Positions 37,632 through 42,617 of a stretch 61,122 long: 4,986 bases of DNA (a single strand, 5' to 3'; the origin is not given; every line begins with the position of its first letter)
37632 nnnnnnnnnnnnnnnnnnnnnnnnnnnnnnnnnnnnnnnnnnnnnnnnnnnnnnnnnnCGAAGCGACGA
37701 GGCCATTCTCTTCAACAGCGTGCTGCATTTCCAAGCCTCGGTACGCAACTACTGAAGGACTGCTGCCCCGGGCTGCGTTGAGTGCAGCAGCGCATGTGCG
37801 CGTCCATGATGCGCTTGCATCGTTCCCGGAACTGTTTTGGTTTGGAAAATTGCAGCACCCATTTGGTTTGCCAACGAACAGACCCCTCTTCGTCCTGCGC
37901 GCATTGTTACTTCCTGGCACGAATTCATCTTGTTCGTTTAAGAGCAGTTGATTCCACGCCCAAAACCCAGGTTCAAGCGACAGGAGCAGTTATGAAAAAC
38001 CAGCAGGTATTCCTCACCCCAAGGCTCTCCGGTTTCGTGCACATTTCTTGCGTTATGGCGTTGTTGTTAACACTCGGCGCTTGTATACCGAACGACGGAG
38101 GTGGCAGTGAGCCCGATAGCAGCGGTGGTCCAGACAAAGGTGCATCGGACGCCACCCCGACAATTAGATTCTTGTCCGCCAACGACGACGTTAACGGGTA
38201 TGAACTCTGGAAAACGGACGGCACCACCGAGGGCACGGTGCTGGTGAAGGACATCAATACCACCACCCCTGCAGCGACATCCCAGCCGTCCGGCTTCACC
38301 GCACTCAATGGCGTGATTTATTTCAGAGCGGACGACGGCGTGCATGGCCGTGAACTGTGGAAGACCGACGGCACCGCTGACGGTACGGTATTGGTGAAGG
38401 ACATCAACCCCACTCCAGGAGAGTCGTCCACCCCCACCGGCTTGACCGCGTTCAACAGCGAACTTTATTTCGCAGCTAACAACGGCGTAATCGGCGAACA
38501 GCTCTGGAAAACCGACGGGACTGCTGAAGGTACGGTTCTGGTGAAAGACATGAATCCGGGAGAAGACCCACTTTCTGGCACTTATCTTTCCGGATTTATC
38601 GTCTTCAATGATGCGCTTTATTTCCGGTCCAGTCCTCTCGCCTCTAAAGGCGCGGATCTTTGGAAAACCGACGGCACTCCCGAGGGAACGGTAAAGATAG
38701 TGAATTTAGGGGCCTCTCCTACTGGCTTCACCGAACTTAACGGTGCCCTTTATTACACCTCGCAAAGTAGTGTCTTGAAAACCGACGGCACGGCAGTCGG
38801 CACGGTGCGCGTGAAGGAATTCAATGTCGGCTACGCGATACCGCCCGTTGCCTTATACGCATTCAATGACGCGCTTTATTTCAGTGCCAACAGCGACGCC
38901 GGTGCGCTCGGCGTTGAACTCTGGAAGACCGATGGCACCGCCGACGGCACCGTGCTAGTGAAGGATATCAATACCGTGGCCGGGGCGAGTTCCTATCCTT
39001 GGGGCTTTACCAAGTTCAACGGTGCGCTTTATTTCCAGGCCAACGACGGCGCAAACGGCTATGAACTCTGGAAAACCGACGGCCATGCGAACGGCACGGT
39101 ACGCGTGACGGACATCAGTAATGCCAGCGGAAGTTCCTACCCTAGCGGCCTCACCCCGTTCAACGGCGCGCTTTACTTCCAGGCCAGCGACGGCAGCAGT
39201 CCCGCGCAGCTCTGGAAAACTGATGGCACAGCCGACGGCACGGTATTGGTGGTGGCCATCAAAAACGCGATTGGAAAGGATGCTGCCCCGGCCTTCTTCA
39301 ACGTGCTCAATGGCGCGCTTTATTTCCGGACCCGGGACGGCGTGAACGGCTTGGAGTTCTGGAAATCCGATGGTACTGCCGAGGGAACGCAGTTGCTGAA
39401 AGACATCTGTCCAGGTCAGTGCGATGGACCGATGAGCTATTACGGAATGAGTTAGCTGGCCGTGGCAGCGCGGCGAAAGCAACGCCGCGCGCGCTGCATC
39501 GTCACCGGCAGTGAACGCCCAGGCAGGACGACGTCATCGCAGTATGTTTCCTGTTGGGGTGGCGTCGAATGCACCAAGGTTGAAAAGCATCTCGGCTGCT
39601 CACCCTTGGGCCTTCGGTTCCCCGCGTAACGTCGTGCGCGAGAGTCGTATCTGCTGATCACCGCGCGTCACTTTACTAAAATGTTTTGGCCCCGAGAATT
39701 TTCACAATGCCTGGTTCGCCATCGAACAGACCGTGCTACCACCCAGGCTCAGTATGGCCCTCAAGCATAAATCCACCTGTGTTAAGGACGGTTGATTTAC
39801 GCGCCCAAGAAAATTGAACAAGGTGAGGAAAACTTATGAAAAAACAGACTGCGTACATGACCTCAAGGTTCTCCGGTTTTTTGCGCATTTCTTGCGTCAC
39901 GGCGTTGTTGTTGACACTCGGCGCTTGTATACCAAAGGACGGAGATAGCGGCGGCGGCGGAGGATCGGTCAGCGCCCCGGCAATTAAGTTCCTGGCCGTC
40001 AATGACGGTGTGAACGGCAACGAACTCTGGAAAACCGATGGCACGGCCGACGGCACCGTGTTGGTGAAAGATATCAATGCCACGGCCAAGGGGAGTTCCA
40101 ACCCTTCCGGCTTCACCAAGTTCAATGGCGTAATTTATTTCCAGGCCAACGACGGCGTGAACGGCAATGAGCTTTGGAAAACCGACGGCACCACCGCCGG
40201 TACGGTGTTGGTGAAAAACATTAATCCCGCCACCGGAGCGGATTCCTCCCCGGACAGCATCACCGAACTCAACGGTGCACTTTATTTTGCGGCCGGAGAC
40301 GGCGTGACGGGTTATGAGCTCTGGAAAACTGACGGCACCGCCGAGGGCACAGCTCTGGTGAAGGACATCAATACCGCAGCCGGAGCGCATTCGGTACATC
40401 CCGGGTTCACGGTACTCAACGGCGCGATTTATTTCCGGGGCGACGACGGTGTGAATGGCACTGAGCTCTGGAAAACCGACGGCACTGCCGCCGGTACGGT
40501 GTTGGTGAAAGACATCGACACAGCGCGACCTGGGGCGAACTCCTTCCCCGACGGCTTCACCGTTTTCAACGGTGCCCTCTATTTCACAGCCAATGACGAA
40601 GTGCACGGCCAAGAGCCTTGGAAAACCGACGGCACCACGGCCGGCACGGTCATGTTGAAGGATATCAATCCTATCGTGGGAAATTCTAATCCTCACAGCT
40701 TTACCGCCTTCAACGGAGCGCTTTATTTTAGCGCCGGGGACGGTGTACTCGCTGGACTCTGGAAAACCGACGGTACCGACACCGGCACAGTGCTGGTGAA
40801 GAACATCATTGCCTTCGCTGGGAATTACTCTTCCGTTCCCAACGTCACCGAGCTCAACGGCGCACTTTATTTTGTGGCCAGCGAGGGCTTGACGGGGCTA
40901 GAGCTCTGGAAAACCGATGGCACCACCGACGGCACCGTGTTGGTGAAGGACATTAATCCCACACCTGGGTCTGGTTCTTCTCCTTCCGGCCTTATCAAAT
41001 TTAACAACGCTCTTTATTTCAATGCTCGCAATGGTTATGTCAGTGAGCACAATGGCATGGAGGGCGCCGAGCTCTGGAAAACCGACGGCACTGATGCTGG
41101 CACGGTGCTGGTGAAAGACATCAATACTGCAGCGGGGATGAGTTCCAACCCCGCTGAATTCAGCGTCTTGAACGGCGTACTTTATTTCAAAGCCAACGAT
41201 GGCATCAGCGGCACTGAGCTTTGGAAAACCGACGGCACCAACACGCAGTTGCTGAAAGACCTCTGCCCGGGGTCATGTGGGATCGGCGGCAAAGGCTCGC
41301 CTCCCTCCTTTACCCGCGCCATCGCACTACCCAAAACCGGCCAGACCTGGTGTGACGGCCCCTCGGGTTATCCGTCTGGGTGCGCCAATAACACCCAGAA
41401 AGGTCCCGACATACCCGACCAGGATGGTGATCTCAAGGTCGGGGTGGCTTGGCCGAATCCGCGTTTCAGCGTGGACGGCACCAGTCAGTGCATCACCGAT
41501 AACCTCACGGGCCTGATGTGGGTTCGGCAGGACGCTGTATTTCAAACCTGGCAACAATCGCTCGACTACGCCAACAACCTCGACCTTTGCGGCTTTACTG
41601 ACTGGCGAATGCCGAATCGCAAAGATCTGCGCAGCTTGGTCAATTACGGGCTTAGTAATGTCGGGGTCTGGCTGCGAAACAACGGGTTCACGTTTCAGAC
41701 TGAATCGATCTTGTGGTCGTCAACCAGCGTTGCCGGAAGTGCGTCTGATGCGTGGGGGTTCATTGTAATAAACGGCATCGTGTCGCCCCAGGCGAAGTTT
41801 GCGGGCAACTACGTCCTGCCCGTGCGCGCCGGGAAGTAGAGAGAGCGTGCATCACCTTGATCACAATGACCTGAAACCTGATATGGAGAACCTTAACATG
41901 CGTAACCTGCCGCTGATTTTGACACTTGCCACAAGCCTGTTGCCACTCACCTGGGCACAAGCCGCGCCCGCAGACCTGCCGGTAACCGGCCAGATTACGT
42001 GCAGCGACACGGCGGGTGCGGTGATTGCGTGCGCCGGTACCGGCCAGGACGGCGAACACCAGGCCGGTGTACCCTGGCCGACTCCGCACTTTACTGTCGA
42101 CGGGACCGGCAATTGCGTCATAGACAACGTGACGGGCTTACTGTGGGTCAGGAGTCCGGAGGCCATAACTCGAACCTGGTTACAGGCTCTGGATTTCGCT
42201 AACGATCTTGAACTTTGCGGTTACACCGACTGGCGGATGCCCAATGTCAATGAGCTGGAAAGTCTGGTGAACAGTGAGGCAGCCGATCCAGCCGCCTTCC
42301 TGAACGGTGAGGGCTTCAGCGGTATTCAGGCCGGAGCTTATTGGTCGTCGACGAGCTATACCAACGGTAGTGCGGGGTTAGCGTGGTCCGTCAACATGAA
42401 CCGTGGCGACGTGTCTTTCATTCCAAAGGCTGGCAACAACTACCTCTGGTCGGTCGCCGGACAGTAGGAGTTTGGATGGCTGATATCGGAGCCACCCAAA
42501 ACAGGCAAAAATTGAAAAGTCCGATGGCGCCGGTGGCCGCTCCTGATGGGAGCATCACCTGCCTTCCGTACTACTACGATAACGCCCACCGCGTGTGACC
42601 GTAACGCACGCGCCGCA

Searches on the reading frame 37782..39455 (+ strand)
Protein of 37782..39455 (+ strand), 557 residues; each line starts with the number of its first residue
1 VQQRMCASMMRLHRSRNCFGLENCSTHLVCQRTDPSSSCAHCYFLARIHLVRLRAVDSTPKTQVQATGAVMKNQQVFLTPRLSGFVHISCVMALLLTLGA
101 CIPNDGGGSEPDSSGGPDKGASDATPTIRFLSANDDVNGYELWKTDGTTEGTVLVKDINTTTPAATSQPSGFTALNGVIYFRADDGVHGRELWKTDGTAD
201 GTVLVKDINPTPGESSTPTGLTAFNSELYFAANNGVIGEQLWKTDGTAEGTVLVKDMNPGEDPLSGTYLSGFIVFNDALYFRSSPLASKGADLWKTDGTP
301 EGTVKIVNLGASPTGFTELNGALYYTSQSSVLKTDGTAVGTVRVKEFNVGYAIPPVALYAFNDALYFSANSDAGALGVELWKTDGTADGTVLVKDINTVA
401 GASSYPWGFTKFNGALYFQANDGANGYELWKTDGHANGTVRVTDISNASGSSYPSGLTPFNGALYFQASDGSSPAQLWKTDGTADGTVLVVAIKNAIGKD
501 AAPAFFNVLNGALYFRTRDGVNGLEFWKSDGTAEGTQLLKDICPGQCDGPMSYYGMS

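Call 8: search_protein_families(library=pfam, proteins=[window:37782-39455:+], max_evalue=0.001)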
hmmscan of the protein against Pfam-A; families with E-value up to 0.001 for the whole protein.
window:37782-39455:+ (557 aa): 0 families

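Call 10: search_protein_families(library=pfam, proteins=[window:37782-39455:+], max_evalue=0.01)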
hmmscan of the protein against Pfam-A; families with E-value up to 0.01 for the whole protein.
window:37782-39455:+ (557 aa): 1 family
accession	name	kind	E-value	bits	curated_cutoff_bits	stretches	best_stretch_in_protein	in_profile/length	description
PF17668.7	Acetyltransf_17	-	0.0066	17.5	25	0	132-167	30-67/114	Acetyltransferase (GNAT) domain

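Call 12: search_protein_families(library=ncbifam, proteins=[window:37782-39455:+], max_evalue=0.001)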
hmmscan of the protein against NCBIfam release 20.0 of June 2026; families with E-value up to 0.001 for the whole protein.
window:37782-39455:+ (557 aa): 2 families
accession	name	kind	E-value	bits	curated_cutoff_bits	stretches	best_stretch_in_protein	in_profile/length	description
TIGR04534.2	ELWxxDGT_rpt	domain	1.6e-134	437.9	65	8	177-224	1-47/47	ELWxxDGT repeat protein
NF052230.1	T9SS_PorE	exception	0.00027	19.4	600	0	360-444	288-375/648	PorE family type IX secretion system protein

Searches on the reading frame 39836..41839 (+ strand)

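Call 8: search_protein_families(library=pfam, proteins=[window:39836-41839:+], max_evalue=0.001)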
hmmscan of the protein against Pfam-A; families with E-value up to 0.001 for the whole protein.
window:39836-41839:+ (667 aa): 1 family
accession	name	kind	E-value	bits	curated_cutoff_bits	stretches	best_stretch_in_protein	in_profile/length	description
PF07603.17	Lcl_C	-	2.9e-21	76.4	34.9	1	552-664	2-117/117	Lcl C-terminal domain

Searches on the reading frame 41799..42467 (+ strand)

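Call 8: search_protein_families(library=pfam, proteins=[window:41799-42467:+], max_evalue=0.001)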
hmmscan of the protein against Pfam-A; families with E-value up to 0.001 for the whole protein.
window:41799-42467:+ (222 aa): 1 family
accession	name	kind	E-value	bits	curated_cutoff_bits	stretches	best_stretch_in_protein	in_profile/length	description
PF07603.17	Lcl_C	-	2.1e-27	96.2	34.9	1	106-219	2-116/117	Lcl C-terminal domain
